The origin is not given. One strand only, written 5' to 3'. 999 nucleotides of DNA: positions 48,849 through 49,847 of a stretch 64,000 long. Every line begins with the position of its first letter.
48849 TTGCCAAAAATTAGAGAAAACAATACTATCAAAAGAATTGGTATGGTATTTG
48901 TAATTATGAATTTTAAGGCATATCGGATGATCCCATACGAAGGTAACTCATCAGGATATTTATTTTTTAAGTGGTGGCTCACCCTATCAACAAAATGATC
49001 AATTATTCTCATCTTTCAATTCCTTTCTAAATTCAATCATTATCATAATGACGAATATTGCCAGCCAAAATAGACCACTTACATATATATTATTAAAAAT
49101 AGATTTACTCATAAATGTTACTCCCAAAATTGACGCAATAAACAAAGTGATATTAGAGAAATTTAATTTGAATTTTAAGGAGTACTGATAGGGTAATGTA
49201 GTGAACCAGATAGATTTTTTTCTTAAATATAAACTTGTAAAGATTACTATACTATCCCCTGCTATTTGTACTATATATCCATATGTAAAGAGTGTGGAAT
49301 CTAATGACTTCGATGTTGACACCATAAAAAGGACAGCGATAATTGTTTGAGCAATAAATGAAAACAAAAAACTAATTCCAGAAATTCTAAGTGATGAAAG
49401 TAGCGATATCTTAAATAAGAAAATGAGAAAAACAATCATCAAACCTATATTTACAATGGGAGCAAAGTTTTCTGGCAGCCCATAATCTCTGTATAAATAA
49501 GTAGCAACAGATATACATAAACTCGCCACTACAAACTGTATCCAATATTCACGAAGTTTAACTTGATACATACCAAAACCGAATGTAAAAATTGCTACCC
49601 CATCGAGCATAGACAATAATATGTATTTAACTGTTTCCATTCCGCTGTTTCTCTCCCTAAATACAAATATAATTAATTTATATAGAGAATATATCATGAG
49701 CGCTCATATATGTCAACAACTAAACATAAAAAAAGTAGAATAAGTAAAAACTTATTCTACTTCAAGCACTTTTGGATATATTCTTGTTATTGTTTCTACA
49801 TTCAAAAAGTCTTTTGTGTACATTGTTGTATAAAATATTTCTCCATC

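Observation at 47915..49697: Compact agr-like peptide quorum-sensing cassette inside a phage-like element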

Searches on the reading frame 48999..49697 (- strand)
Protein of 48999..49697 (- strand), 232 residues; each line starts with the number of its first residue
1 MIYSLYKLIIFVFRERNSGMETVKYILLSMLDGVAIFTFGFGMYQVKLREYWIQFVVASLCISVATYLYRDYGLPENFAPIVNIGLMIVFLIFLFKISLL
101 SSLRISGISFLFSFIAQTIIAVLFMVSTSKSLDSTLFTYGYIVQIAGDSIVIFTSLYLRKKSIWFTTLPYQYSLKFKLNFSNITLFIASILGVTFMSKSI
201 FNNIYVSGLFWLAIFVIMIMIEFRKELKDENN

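Call 3: search_protein_families(library=pfam, proteins=[window:48999-49697:-], max_evalue=1)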
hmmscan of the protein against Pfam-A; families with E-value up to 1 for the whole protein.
window:48999-49697:- (232 aa): 0 families

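Call 4: search_protein_families(library=ncbifam, proteins=[window:48999-49697:-], max_evalue=1)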
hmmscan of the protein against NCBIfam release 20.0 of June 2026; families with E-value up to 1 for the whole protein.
window:48999-49697:- (232 aa): 0 families

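Call 6: search_protein_families(library=phrogs, proteins=[window:48999-49697:-], max_evalue=0.01)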
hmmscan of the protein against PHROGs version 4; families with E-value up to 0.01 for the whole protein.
window:48999-49697:- (232 aa): 1 family
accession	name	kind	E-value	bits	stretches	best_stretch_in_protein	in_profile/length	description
phrog_15604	-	moron, auxiliary metabolic gene and host takeover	1.2e-10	42.6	1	20-223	1-211/222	membrane protein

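Call 8: search_dna_similar(query=window:48999-49697:-, collection=phages, mode=protein, max_rows=40, max_evalue=0.001)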
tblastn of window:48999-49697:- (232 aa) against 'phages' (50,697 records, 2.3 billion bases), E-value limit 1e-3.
No match.

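Call 42: find_homologous_proteins(query=A6, max_evalue=0.001)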
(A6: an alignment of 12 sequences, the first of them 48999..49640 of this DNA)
Query A6 (12 sequences) (213 aa, profile of the alignment): 29 proteins with E <= 0.001 among 8000 candidates.
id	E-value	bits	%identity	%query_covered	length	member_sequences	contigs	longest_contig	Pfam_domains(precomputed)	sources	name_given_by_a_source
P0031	3.2e-83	297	-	-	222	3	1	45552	-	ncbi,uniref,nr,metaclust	ncbi:putative membrane protein [Brevibacillus phage Abouo]|uniref:Putative membrane protein n=1 Tax=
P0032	8.8e-83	295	-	-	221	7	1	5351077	-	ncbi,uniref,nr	ncbi:hypothetical protein GOP56_19955 [Brevibacillus sp. 7WMA2]|uniref:hypothetical protein n=1 Tax=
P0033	2.8e-80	287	24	82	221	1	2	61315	-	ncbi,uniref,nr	ncbi:hypothetical protein O0555_21145 [Brevibacillus laterosporus]|uniref:hypothetical protein n=1 T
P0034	5.9e-80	286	24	83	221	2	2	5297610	-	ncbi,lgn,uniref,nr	ncbi:hypothetical protein [Brevibacillus sp. VP]|uniref:hypothetical protein n=1 Tax=unclassified Br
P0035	2.8e-78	281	23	82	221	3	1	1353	-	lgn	-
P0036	8.1e-76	273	20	94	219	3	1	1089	-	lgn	-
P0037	1.9e-75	272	26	54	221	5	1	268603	-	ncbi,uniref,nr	ncbi:hypothetical protein [Brevibacillus laterosporus]|uniref:Uncharacterized protein n=1 Tax=Brevib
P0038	1.9e-74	268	28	35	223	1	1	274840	-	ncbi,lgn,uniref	ncbi:hypothetical protein [Brevibacillus laterosporus]|uniref:hypothetical protein n=1 Tax=Brevibaci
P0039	3.9e-73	264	36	10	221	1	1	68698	-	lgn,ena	-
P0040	9.3e-73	263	24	57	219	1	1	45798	-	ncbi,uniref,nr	ncbi:membrane protein [Brevibacillus phage Davies]|uniref:Membrane protein n=1 Tax=Brevibacillus pha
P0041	1.2e-71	259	26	54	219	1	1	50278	-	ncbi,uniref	ncbi:hypothetical protein ABE354_08765 [Brevibacillus laterosporus]|uniref:hypothetical protein n=1 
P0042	7.1e-71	257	-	-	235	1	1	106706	-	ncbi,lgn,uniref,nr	ncbi:hypothetical protein DZB91_20095 [Brevibacillus sp. VP]|uniref:hypothetical protein n=1 Tax=Bre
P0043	2.4e-68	248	-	-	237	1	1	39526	-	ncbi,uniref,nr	ncbi:hypothetical protein [Paenibacillus kribbensis]|uniref:hypothetical protein n=1 Tax=Paenibacill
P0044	1.9e-65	239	22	22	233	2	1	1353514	-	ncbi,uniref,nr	ncbi:hypothetical protein P4H71_04530 [Paenibacillus kribbensis]|uniref:hypothetical protein n=1 Tax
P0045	1.1e-58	217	45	12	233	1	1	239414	-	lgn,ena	-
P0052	1.8e-41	160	64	99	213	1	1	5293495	-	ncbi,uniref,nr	ncbi:hypothetical protein [Paenibacillus polymyxa]|uniref:hypothetical protein n=1 Tax=Paenibacillus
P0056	1.4e-36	144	58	99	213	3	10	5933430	-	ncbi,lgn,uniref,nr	ncbi:hypothetical protein G7L40_20245 [Paenibacillus polymyxa]|uniref:Uncharacterized protein n=1 Ta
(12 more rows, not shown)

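Call 46: find_encoding_contigs(protein=P0052, flank=6000, max_places=3)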
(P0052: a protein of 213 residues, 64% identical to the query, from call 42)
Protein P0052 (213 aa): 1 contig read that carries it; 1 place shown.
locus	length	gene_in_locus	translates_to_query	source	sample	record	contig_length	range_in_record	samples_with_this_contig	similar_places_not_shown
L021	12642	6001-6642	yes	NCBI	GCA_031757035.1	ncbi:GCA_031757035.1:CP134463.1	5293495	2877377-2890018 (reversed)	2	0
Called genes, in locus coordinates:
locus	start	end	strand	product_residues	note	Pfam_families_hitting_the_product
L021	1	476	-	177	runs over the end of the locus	PF13921:Myb_DNA-bind_6 (weak)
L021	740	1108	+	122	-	PF02452:PemK_toxin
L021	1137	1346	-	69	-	PF12844:HTH_19 (weak), PF13443:HTH_26, PF01381:HTH_3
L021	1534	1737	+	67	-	-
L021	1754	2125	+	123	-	-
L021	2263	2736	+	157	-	-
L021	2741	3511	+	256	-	-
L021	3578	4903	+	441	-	PF14072:DndB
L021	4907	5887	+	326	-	PF22822:MrpR_N_CB, PF00589:Phage_integrase (weak), PF22823:MrpR_C_cat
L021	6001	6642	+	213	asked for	-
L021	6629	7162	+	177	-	PF04647:AgrB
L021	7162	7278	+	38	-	-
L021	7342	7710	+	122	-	PF04397:LytTR (weak)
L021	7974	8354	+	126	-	-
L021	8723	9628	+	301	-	PF27337:YorF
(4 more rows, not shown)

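Call 47: find_encoding_contigs(protein=P0056, flank=6000, max_places=4)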
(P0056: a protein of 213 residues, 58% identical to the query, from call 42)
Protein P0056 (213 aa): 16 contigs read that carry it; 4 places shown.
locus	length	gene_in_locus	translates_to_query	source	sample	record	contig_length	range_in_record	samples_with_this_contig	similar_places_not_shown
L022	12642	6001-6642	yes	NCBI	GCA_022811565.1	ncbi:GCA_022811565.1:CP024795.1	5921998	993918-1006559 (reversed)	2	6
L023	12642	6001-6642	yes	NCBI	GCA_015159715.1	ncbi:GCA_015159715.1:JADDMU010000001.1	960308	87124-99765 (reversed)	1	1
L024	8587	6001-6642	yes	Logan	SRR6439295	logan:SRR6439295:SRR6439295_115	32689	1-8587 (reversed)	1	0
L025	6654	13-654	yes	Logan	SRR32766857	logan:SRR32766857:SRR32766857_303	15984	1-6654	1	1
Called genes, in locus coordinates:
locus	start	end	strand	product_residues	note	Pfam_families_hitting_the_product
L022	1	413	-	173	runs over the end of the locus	PF13921:Myb_DNA-bind_6 (weak)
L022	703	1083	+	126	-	PF02452:PemK_toxin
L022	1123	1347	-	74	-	PF13443:HTH_26, PF01381:HTH_3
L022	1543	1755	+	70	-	-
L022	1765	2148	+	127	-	-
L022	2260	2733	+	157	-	-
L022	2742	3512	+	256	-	-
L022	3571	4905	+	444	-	PF14072:DndB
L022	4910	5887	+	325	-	PF22822:MrpR_N_CB, PF22823:MrpR_C_cat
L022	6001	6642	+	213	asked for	-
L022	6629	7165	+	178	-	PF04647:AgrB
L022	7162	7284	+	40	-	-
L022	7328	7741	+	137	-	-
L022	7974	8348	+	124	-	-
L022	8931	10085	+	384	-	-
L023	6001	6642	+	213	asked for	-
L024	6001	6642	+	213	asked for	-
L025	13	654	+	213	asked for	-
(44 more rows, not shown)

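Call 50: predict_structure(alignment_id=A8)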
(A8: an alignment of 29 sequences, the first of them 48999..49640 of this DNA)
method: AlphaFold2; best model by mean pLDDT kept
length: 213 residues; sequences in the alignment: 29
mean_pLDDT: 81.6   pTM: 0.80
mean pLDDT of the five models: 81.6, 80.3, 80.1, 79.9, 78.5
residues with pLDDT >= 90: 46; 70-90: 141; 50-70: 18; < 50: 8
segments of 3 or more residues with pLDDT < 50: 151-156
pLDDT, mean of each block of 10 residues (from residue 1): 84 92 84 90 89 77 86 84 86 90 89 82 91 90 69 50 78 67 76 89 79 55
secondary structure, 60 per line:
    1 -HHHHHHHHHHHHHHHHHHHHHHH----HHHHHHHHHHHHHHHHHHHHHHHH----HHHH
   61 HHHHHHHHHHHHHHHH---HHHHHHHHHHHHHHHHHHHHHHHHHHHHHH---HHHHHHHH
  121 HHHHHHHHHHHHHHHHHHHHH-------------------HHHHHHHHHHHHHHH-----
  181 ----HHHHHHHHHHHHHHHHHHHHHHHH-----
elements in order: H2-24 H29-52 H57-76 H80-109 H113-141 H161-175 H185-208

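Call 65: search_dna_similar(query=window:48999-49640:-, collection=phages, mode=protein, max_evalue=10, max_rows=15)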
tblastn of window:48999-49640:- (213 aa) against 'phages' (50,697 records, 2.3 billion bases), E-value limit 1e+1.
No match.

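Call 74: search_protein_representatives(alignment_id=A8)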
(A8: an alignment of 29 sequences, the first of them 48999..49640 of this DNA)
Query: 29 sequences, 223 profile positions. Proteins with E-value up to 0.001 (for the whole library): 562; up to 1e-10: 337; up to 1e-30: 58. The best 150 are listed.
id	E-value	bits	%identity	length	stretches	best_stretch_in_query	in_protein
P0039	8.8e-78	277.5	-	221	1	1-218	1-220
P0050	3.8e-68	246.0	-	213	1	1-222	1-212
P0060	1.3e-56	208.2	-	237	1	3-220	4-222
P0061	4.6e-56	206.5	-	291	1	2-220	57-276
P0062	2.3e-52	194.3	-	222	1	1-218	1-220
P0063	3.9e-52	193.6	-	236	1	1-221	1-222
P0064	3.8e-50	187.1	-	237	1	2-219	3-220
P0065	1.4e-48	182.0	-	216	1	1-223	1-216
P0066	2.6e-46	174.6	-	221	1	1-219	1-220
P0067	1.2e-45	172.3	-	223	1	1-217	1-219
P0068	5.7e-45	170.2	-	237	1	2-220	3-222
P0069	8.1e-45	169.7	-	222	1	1-220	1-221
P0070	9.6e-45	169.4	-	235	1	4-220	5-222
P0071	1.8e-44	168.5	-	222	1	1-218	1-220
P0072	3.4e-44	167.6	-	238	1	1-220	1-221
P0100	8.3e-35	136.9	-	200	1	99-221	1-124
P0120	2.4e-29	119.1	-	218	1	1-219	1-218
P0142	1.9e-25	106.3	-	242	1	1-219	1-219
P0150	8.3e-24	101.0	-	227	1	4-219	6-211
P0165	3.2e-21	92.5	-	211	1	1-218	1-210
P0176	2.2e-20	89.8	-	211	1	1-219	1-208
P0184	1.3e-19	87.2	-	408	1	3-222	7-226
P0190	4.3e-19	85.5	-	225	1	1-220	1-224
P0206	7.0e-18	81.6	-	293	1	1-220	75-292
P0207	1.1e-17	81.0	-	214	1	1-207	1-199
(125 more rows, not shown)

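Call 75: search_protein_families(library=pfam, proteins=[P0184, P0061, P0206, P0142, P0100, P0207, P0150, P0120], max_evalue=0.01)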
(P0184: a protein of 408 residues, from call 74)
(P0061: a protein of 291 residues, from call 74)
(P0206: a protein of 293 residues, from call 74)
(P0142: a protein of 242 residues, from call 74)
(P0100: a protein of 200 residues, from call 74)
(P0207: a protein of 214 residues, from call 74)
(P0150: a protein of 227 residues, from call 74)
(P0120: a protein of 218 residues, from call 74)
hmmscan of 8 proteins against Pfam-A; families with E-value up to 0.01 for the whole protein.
P0184 (408 aa): 1 family
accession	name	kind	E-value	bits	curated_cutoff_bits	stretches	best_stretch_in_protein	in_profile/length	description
PF04647.20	AgrB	-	1e-14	54.8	23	1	242-382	2-158/185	Accessory gene regulator B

P0061 (291 aa): 0 families

P0206 (293 aa): 0 families

P0142 (242 aa): 0 families

P0100 (200 aa): 0 families

P0207 (214 aa): 0 families

P0150 (227 aa): 0 families

P0120 (218 aa): 0 families

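Call 76: find_encoding_contigs(protein=P0184, flank=4000, max_places=2)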
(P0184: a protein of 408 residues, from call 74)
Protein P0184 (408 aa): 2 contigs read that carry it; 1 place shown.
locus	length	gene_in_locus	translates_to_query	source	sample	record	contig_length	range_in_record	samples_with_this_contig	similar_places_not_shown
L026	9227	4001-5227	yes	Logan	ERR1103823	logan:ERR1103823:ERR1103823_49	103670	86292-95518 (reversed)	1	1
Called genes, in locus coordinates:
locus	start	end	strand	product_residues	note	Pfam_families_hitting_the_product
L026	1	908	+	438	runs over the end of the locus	-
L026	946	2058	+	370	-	PF27765:UCP032817-like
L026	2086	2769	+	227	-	-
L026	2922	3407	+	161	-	PF12844:HTH_19 (faint), PF01381:HTH_3, PF13560:HTH_31 (weak)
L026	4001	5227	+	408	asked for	PF04647:AgrB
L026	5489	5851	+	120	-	PF04397:LytTR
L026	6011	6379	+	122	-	PF04397:LytTR (weak)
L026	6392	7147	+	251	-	PF00072:Response_reg, PF04397:LytTR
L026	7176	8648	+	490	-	PF00672:HAMP (weak), PF14689:SPOB_a, PF02518:HATPase_c, PF14501:HATPase_c_5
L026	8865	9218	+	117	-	-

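Call 77: find_encoding_contigs(protein=P0207, flank=4000, max_places=2)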
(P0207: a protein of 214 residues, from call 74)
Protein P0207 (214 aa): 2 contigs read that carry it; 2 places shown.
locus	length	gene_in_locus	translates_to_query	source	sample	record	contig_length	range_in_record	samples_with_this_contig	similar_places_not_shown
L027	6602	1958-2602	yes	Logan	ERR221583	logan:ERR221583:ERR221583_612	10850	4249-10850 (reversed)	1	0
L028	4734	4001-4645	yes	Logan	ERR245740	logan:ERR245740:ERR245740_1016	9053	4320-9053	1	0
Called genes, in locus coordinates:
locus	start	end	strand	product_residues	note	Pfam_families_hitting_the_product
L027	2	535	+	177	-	?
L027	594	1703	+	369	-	PF14657:Arm-DNA-bind_4 (weak), PF00589:Phage_integrase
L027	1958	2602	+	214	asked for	-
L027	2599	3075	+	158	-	PF04647:AgrB (weak)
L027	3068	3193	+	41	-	-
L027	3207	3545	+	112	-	-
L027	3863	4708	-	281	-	PF07833:Cu_amine_oxidN1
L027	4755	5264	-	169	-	PF09851:SHOCT (weak)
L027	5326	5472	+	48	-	-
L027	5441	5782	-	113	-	-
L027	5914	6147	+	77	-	PF12844:HTH_19 (weak), PF13560:HTH_31 (weak), PF01381:HTH_3, PF13443:HTH_26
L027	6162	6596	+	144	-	-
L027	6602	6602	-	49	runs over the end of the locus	-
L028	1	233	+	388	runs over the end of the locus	PF08442:ATP-grasp_2, PF13549:ATP-grasp_5, PF24948:Citrate_synth_N, PF00549:Ligase_CoA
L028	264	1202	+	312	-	PF02629:CoA_binding, PF13607:Succ_CoA_lig, PF00549:Ligase_CoA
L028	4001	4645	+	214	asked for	-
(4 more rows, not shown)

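Call 78: find_encoding_contigs(protein=P0150, flank=4000, max_places=2)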
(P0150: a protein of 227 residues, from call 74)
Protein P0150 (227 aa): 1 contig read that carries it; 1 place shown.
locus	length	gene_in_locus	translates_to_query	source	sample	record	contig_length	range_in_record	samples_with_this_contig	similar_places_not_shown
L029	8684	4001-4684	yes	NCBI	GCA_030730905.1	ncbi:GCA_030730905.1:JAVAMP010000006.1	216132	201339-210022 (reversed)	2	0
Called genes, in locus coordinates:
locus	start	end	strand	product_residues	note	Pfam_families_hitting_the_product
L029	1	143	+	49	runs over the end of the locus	-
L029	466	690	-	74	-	-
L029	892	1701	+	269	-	PF17989:ALP_N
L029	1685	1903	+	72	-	-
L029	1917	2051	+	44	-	-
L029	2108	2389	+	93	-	-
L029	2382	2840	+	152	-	-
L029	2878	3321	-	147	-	-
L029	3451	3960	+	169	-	PF04647:AgrB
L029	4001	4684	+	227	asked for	-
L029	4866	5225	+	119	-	-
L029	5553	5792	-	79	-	PF13443:HTH_26 (weak), PF01381:HTH_3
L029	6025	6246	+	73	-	-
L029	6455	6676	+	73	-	-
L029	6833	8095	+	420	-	PF00437:T2SSE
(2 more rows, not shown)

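Call 79: find_encoding_contigs(protein=P0120, flank=4000, max_places=2)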
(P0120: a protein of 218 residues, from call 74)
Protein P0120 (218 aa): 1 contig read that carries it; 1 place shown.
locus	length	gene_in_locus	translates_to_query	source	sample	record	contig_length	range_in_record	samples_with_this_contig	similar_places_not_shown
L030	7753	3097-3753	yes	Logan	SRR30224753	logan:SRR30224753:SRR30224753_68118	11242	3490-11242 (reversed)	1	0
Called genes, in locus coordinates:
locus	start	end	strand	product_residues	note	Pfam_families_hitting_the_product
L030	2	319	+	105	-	?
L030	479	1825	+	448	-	PF13481:AAA_25 (faint)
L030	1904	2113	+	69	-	PF13744:HTH_37, PF01381:HTH_3, PF13443:HTH_26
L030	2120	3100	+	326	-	PF13662:Toprim_4 (weak), PF13155:Toprim_2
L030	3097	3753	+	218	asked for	-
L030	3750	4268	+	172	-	PF04647:AgrB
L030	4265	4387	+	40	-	-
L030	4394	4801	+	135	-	PF04397:LytTR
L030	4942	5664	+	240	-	PF04397:LytTR (weak)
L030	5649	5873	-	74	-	PF13443:HTH_26, PF01381:HTH_3 (weak)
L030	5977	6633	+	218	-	-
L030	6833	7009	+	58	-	-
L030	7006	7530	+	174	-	-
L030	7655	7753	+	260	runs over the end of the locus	-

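Call 80: list_cluster_members(proteins=[P0207, P0150, P0120, P0184, P0165, P0061, P0142, P0206, P0190, P0176])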
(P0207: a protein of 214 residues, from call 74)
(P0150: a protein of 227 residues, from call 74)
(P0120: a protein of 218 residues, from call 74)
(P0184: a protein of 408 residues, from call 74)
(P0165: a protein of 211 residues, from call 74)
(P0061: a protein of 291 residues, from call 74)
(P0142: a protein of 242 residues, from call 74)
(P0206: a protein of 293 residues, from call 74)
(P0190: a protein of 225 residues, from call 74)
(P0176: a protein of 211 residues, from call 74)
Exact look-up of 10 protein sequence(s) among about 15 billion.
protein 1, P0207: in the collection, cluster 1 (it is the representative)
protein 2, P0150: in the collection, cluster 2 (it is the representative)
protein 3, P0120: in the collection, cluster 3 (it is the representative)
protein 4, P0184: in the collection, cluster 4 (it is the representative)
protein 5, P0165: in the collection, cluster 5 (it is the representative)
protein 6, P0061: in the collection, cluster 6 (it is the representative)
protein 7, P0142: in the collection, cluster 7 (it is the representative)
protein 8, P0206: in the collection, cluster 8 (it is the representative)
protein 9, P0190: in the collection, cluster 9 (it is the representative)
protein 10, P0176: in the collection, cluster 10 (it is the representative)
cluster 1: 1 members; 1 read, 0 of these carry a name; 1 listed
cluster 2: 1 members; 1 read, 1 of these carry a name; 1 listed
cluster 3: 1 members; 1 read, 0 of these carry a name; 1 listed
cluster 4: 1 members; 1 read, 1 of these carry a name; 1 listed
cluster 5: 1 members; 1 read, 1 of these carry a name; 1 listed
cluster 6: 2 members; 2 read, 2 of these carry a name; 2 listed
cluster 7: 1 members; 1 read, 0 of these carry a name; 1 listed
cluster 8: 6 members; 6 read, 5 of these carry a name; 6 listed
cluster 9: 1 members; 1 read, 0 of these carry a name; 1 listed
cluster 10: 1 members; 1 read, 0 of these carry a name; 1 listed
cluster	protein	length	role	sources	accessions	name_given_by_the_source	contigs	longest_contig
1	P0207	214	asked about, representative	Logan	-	-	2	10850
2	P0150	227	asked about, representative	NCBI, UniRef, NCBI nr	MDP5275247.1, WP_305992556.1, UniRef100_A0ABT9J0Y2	hypothetical protein [Chengkuizengella axinellae] | Uncharacterized protein n=1 Tax=Chengkuizengella axinellae TaxID=3064388 ... | hypothetical protein [Chengkuizengella sp. 2205SS18-9]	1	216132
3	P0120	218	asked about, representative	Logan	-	-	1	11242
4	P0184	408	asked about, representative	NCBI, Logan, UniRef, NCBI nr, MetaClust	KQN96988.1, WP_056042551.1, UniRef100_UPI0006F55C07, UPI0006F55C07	accessory gene regulator B family protein [Paenibacillus sp. Leaf72] | accessory gene regulator B family protein n=1 Tax=Paenibacillus sp. Leaf72 TaxID=1736234 ... | status=active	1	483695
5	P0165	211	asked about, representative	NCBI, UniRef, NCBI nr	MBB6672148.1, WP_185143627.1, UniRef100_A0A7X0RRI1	hypothetical protein [Cohnella nanjingensis] | Uncharacterized protein n=1 Tax=Cohnella nanjingensis TaxID=1387779 RepID=A0A7X0RRI1_9BACL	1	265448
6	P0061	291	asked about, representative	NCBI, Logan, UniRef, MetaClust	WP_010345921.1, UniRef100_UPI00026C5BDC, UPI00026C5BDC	hypothetical protein [Paenibacillus peoriae] | hypothetical protein n=1 Tax=Paenibacillus peoriae TaxID=59893 RepID=UPI00026C5BDC | status=active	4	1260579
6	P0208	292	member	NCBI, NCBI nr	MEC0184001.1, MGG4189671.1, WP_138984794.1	hypothetical protein P4H61_21160 [Paenibacillus peoriae] | hypothetical protein [Paenibacillus peoriae]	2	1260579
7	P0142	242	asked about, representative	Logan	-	-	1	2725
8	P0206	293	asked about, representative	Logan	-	-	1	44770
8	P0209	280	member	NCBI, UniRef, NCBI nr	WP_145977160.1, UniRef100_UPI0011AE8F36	hypothetical protein [Paenibacillus sp. 32O-W] | hypothetical protein n=1 Tax=Paenibacillus sp. 32O-W TaxID=1695218 RepID=UPI0011AE8F36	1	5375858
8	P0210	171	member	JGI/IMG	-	hypothetical protein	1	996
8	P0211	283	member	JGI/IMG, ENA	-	hypothetical protein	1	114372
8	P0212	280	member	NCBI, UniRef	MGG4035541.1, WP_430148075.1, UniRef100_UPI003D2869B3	hypothetical protein ABEV74_17775 [Paenibacillus cisolokensis] | hypothetical protein n=1 Tax=Paenibacillus cisolokensis TaxID=1658519 RepID=UPI003D2869B3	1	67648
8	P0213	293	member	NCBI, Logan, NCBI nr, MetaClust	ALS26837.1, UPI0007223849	hypothetical protein IJ21_14330 [Paenibacillus sp. 32O-W] | status=active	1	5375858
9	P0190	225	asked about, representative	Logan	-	-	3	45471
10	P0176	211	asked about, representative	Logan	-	-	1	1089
